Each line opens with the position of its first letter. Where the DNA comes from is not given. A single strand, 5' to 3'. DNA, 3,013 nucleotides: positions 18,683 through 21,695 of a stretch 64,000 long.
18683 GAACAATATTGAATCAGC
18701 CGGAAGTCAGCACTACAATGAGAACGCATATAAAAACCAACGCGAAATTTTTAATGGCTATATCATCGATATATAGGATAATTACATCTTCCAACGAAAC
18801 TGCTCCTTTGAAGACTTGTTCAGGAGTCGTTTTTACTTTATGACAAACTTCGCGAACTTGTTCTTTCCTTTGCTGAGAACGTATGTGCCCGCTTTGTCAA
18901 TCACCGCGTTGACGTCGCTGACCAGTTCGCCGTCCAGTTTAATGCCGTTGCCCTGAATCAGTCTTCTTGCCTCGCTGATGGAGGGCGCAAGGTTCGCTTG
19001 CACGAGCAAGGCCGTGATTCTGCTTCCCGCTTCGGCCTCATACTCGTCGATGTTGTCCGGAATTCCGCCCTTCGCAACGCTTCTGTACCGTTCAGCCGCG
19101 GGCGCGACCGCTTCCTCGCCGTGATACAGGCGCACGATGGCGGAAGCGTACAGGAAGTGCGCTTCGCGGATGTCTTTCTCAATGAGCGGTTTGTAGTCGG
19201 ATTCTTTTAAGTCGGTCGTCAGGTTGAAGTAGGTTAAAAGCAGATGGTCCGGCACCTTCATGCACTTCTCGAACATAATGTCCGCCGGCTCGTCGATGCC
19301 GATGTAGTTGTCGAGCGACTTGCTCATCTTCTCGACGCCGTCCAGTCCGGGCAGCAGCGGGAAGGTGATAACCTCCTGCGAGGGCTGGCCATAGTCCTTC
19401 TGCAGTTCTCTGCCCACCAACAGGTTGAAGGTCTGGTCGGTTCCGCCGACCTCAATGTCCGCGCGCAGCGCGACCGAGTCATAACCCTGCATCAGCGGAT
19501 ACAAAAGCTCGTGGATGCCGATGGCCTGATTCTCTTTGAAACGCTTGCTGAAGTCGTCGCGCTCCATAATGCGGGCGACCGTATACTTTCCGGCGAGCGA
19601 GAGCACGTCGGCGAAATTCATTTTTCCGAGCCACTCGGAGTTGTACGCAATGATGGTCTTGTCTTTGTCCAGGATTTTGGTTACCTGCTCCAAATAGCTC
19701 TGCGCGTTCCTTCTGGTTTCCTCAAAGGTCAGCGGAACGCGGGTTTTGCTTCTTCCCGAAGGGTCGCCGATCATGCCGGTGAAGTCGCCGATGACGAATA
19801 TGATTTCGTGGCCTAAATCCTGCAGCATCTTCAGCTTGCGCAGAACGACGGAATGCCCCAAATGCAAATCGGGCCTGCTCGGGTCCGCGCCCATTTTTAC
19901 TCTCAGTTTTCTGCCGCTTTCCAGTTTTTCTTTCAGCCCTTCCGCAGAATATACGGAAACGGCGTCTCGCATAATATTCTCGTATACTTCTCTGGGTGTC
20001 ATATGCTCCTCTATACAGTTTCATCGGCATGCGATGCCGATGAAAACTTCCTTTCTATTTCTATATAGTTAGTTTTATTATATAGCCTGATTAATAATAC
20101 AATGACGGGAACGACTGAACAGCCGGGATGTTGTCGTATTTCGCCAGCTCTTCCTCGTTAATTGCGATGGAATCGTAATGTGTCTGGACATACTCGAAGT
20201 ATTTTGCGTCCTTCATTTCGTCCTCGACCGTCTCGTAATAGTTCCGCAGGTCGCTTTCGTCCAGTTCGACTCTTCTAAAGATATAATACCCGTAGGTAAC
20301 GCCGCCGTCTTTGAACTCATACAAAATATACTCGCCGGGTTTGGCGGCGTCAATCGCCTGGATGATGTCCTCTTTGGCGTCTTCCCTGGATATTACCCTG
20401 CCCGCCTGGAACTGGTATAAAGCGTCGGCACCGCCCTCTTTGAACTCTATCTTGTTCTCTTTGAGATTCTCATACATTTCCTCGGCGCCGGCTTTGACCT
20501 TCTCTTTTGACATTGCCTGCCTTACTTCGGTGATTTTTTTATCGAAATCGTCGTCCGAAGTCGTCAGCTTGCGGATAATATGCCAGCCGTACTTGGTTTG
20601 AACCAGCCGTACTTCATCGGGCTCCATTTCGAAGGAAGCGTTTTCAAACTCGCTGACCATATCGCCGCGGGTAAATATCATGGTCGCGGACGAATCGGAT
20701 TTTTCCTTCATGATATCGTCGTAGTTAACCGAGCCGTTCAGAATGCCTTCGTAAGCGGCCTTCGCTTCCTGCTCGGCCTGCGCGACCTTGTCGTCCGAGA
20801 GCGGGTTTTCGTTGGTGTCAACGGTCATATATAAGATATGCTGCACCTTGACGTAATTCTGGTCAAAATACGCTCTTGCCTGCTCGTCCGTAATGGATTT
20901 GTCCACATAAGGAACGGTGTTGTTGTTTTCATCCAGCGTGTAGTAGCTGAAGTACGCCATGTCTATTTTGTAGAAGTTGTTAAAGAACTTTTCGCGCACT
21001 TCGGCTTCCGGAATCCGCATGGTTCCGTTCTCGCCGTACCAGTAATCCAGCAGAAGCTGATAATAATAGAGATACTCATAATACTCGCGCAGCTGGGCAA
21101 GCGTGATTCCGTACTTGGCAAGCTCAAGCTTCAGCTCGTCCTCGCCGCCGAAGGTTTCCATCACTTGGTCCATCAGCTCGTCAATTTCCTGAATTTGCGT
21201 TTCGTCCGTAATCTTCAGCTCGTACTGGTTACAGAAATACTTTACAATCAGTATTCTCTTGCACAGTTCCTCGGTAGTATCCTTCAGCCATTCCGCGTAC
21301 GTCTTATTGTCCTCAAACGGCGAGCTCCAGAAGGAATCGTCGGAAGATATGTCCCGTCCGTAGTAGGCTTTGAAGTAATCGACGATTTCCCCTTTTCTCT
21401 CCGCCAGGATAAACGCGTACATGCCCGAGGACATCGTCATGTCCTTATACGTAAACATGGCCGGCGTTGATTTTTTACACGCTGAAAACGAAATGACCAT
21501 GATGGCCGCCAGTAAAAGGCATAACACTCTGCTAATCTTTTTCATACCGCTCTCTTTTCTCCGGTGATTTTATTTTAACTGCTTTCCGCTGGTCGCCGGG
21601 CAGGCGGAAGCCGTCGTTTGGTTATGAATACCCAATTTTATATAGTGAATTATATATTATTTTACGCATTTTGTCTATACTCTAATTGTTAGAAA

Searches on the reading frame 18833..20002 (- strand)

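Call 52: search_protein_families(library=pfam, proteins=[window:18833-20002:-], max_evalue=0.00001)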
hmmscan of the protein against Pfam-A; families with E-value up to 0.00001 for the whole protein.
window:18833-20002:- (389 aa): 3 families
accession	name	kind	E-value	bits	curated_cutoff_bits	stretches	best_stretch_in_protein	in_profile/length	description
PF00579.31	tRNA-synt_1b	-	6.5e-72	242.7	21.1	1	30-307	3-288/292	tRNA synthetases class I (W and Y)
PF22421.1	SYY_C-terminal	-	6.9e-08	32.7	27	1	317-383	8-80/83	Tyrosine--tRNA ligase SYY-like C-terminal domain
PF01479.30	S4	-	4e-07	30.1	22.8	1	328-365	2-39/48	S4 domain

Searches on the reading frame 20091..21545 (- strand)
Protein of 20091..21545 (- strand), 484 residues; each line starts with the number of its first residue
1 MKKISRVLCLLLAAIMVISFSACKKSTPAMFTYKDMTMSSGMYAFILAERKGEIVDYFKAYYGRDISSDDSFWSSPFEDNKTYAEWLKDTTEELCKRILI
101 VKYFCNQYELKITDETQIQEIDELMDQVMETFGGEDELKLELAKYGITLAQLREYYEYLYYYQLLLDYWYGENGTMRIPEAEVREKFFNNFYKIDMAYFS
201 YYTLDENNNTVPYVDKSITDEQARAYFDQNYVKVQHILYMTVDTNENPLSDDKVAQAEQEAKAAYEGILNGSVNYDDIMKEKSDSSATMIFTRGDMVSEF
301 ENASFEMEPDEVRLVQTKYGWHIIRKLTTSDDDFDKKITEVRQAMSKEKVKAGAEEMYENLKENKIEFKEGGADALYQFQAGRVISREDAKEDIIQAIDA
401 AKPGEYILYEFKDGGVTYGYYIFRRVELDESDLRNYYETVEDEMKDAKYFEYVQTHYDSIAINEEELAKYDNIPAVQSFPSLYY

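Call 52: search_protein_families(library=pfam, proteins=[window:20091-21545:-], max_evalue=0.00001)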
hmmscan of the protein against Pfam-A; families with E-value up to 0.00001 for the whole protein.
window:20091-21545:- (484 aa): 3 families
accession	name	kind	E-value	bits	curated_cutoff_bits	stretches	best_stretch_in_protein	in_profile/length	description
PF00639.27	Rotamase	-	2.9e-09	38.2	21.7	1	236-325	1-94/97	PPIC-type PPIASE domain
PF13616.12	Rotamase_3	-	3.4e-09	37.7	22.5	1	228-326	12-112/116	PPIC-type PPIASE domain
PF13145.12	Rotamase_2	-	2.6e-06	28.7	27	0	218-325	1-104/121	PPIC-type PPIASE domain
